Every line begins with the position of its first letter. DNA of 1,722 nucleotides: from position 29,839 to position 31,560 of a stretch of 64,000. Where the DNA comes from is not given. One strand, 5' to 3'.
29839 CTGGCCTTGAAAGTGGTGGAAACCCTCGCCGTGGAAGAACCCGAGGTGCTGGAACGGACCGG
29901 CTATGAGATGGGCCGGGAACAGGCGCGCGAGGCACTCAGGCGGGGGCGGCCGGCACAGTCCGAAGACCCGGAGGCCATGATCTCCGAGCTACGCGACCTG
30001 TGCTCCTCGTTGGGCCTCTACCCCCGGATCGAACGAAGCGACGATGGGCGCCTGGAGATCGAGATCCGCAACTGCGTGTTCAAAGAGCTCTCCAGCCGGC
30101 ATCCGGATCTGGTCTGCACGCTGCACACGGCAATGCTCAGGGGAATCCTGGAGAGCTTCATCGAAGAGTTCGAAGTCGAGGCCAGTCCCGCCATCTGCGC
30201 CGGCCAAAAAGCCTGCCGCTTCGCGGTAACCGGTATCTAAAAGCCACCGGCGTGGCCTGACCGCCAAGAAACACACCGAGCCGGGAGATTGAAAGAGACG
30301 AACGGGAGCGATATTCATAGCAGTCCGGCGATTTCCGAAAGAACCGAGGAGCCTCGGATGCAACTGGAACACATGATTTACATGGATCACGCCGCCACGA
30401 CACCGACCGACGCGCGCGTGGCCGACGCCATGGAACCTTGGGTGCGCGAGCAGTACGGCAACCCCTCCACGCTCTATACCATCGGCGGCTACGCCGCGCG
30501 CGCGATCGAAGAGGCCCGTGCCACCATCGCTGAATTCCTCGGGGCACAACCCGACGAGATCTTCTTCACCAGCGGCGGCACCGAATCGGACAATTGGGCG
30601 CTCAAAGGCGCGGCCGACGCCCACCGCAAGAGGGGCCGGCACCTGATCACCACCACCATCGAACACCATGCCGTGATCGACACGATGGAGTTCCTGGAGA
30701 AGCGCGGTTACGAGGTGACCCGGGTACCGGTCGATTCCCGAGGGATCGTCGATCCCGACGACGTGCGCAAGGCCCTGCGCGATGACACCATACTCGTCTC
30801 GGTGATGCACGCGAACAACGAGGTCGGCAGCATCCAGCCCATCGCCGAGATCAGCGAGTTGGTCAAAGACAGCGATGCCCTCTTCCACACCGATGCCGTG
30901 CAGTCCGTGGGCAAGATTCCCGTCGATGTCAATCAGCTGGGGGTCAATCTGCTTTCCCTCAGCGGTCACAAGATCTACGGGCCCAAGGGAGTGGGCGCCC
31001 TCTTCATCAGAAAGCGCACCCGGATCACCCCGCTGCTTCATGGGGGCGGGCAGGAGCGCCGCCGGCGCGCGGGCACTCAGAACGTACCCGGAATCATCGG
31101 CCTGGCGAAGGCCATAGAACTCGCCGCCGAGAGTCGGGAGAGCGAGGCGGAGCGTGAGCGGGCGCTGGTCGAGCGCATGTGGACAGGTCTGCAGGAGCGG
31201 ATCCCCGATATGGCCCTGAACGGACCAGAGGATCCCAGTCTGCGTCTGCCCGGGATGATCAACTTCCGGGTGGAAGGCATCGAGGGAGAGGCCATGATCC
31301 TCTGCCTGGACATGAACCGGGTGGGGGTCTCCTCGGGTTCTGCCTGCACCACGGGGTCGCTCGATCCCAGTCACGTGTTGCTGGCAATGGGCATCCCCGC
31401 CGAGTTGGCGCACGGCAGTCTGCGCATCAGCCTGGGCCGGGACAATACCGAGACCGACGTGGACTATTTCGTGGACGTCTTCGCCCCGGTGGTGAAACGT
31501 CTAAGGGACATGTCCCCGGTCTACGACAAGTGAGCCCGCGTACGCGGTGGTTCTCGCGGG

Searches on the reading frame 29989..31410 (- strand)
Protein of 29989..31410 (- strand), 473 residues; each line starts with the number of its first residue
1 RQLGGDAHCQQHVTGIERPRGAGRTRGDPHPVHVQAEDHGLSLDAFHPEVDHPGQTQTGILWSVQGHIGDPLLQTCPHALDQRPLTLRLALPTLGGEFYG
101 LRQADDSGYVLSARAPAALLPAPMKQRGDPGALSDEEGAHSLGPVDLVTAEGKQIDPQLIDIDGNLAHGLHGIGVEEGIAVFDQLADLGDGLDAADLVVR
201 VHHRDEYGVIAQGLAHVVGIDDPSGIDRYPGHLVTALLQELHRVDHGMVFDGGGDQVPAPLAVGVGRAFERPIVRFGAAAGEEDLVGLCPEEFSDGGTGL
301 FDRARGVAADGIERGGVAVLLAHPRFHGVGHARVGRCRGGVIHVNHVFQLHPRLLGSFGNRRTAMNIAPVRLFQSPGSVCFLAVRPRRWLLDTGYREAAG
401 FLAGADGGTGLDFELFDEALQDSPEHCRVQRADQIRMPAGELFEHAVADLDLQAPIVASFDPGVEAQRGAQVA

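Call 18: find_encoding_contigs(protein=window:29989-31410:-, flank=10000, max_places=1)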
Protein window:29989-31410:- (473 aa): no gene with exactly this product is on record in the collection.
